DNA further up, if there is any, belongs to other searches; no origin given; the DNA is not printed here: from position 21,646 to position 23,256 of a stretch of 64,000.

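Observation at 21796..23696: Translationally coupled pair: long nitroreductase/SagB-like protein plus RDD membrane protein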

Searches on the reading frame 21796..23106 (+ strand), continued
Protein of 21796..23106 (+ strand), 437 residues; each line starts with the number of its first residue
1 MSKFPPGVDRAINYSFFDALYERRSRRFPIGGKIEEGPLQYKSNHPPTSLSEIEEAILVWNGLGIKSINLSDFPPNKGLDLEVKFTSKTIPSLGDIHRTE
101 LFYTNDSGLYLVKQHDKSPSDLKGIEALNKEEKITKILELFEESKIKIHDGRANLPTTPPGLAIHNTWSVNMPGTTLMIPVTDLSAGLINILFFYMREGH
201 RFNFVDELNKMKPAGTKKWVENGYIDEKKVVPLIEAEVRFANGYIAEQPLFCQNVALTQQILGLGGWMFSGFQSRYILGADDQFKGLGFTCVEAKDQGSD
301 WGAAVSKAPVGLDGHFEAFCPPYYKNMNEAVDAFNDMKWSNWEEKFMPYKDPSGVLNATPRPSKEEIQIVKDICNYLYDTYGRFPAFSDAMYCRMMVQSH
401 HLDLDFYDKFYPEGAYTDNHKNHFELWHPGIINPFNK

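Call 43: find_encoding_contigs(protein=P0246, flank=6000, max_places=2)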
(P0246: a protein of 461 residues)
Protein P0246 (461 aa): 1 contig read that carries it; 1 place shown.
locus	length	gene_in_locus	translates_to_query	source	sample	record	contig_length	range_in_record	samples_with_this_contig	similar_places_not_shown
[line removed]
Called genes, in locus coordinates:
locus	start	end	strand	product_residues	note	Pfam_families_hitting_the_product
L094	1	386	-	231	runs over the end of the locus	PF13610:DDE_Tnp_IS240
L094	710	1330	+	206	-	-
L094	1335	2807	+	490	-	PF00082:Peptidase_S8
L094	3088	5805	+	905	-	PF03098:An_peroxidase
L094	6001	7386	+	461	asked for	-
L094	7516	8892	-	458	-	PF01734:Patatin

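Call 48: find_homologous_proteins(query=P0233, max_evalue=0.001)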
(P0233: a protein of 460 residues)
Query P0233 (460 aa): 1639 proteins with E <= 0.001 among 8000 candidates; the best 120 are listed.
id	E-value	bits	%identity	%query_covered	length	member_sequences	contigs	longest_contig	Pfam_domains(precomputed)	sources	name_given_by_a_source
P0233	0.0e+0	1051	100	100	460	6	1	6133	-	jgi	jgi:hypothetical protein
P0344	1.0e-207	709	68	97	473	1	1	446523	-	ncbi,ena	-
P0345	1.6e-203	695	66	100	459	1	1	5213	-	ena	-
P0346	5.8e-201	686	66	97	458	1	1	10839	-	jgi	jgi:hypothetical protein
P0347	3.3e-198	677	65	97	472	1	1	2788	-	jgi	jgi:hypothetical protein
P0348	3.5e-198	677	64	96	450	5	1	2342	-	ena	-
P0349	4.4e-196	670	65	97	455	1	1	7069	-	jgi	-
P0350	5.0e-190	650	62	99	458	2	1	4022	-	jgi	jgi:hypothetical protein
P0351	5.7e-179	614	58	100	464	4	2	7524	-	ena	-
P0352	1.0e-178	613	59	100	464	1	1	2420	-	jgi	jgi:hypothetical protein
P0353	3.0e-175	602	59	97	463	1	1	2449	-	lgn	-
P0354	1.3e-174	599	63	88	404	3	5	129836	-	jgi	jgi:hypothetical protein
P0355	6.9e-160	551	53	97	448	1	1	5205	-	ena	-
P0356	2.8e-158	546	53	98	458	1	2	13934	-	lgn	-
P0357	1.0e-157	544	55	93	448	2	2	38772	-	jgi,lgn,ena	-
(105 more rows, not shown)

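Call 50: find_related_loci(query=A5, collection=metagenome_contigs, flank=6000)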
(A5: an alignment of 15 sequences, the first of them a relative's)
Query A5 (460 aa) in metagenome_contigs; peptide patterns used: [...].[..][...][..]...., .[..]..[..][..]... (x = any residue, [..] = any of these).
600 stretches matched a pattern (row limit reached: there are more); 364 encode a relative of the query (tblastn E <= 1e-3); the best 80 are kept; 80 distinct loci.
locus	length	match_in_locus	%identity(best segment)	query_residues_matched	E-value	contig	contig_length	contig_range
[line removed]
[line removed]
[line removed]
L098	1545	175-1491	53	5-445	1e-173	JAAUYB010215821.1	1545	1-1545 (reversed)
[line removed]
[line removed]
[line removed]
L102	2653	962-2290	51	17-460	5e-161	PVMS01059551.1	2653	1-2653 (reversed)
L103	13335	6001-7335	52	12-458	9e-152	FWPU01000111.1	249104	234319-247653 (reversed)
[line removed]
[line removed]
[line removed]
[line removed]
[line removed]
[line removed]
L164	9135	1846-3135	49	20-451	5e-138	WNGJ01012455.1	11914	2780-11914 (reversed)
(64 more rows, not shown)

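Call 53: search_protein_families(library=pfam, proteins=[L108:260-838:+, L164:3092-4399:+, L033:3426-4928:-, L088:1548-2753:-, L027:6390-7364:+, L039:199-930:-, L036:6350-6835:-, L079:7300-7548:-, L068:4410-4955:+, L061:8615-9469:-], max_evalue=0.001)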
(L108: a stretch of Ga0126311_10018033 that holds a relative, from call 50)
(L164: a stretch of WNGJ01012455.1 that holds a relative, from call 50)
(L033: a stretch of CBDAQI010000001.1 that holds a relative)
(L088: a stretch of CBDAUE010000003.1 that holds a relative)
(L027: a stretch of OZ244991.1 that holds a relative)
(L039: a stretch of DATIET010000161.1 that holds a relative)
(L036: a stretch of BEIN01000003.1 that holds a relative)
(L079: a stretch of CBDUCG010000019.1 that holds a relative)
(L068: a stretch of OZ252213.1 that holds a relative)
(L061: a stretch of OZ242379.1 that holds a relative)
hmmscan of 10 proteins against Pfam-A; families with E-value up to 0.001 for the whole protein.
L108:260-838:+ (193 aa): 1 family
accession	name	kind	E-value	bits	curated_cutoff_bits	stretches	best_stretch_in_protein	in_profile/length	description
PF10604.15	Polyketide_cyc2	-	1.5e-05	25.7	27.4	1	40-150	9-115/142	Polyketide cyclase / dehydrase and lipid transport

L164:3092-4399:+ (436 aa): 1 family
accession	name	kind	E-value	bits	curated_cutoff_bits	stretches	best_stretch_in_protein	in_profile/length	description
PF00067.27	p450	-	3.4e-55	188.1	22.8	1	41-416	1-398/462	Cytochrome P450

L033:3426-4928:- (501 aa): 2 families
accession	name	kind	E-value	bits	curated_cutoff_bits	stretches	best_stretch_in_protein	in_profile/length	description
PF00501.34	AMP-binding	-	1.9e-65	221.6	29.9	1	9-361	4-384/384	AMP-binding enzyme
PF13193.12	AMP-binding_C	-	2.4e-16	60.9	24.5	1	412-487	1-76/76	AMP-binding enzyme C-terminal domain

L088:1548-2753:- (402 aa): 4 families
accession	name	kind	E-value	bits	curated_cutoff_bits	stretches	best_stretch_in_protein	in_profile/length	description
PF01494.25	FAD_binding_3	-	7.2e-25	88.4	22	1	25-356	2-345/349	FAD binding domain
PF13450.12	NAD_binding_8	-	1.5e-06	28.8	21.9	0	29-57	1-29/68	NAD(P)-binding Rossmann-like domain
PF07992.20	Pyr_redox_2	-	4.5e-05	23.4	26.1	0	26-56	2-174/291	Pyridine nucleotide-disulphide oxidoreductase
PF01266.30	DAO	-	0.00071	19.6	27.9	0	26-60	1-35/353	FAD dependent oxidoreductase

L027:6390-7364:+ (325 aa): 2 families
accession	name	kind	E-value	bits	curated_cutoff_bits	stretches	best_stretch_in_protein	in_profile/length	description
PF02826.25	2-Hacid_dh_C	-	9.2e-56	188.5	25.1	1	110-286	2-178/178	D-isomer specific 2-hydroxyacid dehydrogenase, NAD binding domain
PF00389.36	2-Hacid_dh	-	1.2e-31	109.6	24.6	1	6-318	2-134/134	D-isomer specific 2-hydroxyacid dehydrogenase, catalytic domain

L039:199-930:- (244 aa): 0 families

L036:6350-6835:- (162 aa): 0 families

L079:7300-7548:- (83 aa): 0 families

L068:4410-4955:+ (182 aa): 1 family
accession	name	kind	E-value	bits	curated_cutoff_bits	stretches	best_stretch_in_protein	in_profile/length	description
PF01327.26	Pep_deformylase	-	1.7e-49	167.9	22.8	1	5-159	2-152/156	Polypeptide deformylase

L061:8615-9469:- (285 aa): 4 families
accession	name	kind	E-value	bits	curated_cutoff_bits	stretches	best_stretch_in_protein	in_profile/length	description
PF08501.16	Shikimate_dh_N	-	8.5e-30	103.3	27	1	12-94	1-83/83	Shikimate dehydrogenase substrate binding domain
PF18317.6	SDH_C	-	1e-13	51.2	25.8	1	252-281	1-30/31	Shikimate 5'-dehydrogenase C-terminal domain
PF01488.26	Shikimate_DH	-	1.1e-12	48.6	24.3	1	124-205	11-85/138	Shikimate / quinate 5-dehydrogenase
PF03435.24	Sacchrp_dh_NADP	-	2.4e-06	28.4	25.1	1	128-203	1-76/129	Saccharopine dehydrogenase NADP binding domain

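Call 65: search_protein_families(library=pfam, alignment_id=A6, max_evalue=0.00001)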
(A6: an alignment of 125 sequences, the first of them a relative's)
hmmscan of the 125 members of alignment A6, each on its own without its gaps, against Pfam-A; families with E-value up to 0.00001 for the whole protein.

A. member 1, L095:757-2172:+ (472 aa): 1 family
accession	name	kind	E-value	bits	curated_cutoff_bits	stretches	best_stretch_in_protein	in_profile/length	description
PF09995.15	MPAB_Lcp_cat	-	4.6e-22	79.6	23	1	157-364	33-215/231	ER-bound oxygenase mpaB/B'/Rubber oxygenase, catalytic domain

B. families by the number of members that match (of 125 scanned): 56 families (the first 25 are shown)
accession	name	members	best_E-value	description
PF02668.22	TauD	4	3.5e-62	Taurine catabolism dioxygenase TauD, TfdA family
PF03060.21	NMO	4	7.6e-57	Nitronate monooxygenase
PF10604.15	Polyketide_cyc2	4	1.7e-21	Polyketide cyclase / dehydrase and lipid transport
PF00067.27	p450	3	2.9e-80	Cytochrome P450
PF07366.18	SnoaL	3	1.4e-33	SnoaL-like polyketide cyclase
PF12680.13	SnoaL_2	3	1.1e-19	SnoaL-like domain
PF01565.28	FAD_binding_4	3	8.2e-18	FAD binding domain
PF03364.25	Polyketide_cyc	3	1e-10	Polyketide cyclase / dehydrase and lipid transport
PF01070.24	FMN_dh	3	2.2e-10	FMN-dependent dehydrogenase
PF00903.31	Glyoxalase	3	2.6e-09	Glyoxalase/Bleomycin resistance protein/Dioxygenase superfamily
PF18029.7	Glyoxalase_6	3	1.2e-08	Glyoxalase-like domain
PF00478.31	IMPDH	3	8.7e-07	IMP dehydrogenase / GMP reductase domain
PF01522.26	Polysacc_deac_1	2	5e-34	Polysaccharide deacetylase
PF13167.11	GTP-bdg_N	2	1e-32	GTP-binding GTPase N-terminal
PF16360.10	GTP-bdg_M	2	2.1e-31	GTP-binding GTPase Middle Region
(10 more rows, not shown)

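Call 66: search_protein_families(library=padloc, proteins=[window:21796-23106:+], max_evalue=0.01)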
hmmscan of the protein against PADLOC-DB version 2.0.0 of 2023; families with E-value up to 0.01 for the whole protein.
window:21796-23106:+ (437 aa): 0 families

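Call 79: find_encoding_contigs(protein=P0074, flank=4000, max_places=2)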
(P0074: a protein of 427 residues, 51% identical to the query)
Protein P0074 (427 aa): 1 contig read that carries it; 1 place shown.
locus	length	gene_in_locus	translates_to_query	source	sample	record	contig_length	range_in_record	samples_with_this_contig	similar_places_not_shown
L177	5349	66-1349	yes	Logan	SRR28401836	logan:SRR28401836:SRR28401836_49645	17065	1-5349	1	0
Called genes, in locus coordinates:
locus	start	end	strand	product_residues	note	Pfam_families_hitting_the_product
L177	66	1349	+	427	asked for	-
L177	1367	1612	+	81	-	-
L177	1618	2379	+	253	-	PF00106:adh_short, PF08659:KR, PF13561:adh_short_C2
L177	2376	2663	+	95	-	PF28096:CC_Se_fam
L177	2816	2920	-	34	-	-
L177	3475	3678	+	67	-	PF02146:SIR2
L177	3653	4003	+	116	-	PF02146:SIR2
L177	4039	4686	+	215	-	PF08901:DUF1847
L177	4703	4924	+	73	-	PF00037:Fer4 (faint), PF12837:Fer4_6 (faint)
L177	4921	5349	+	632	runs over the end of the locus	PF02730:AFOR_N, PF01314:AFOR_C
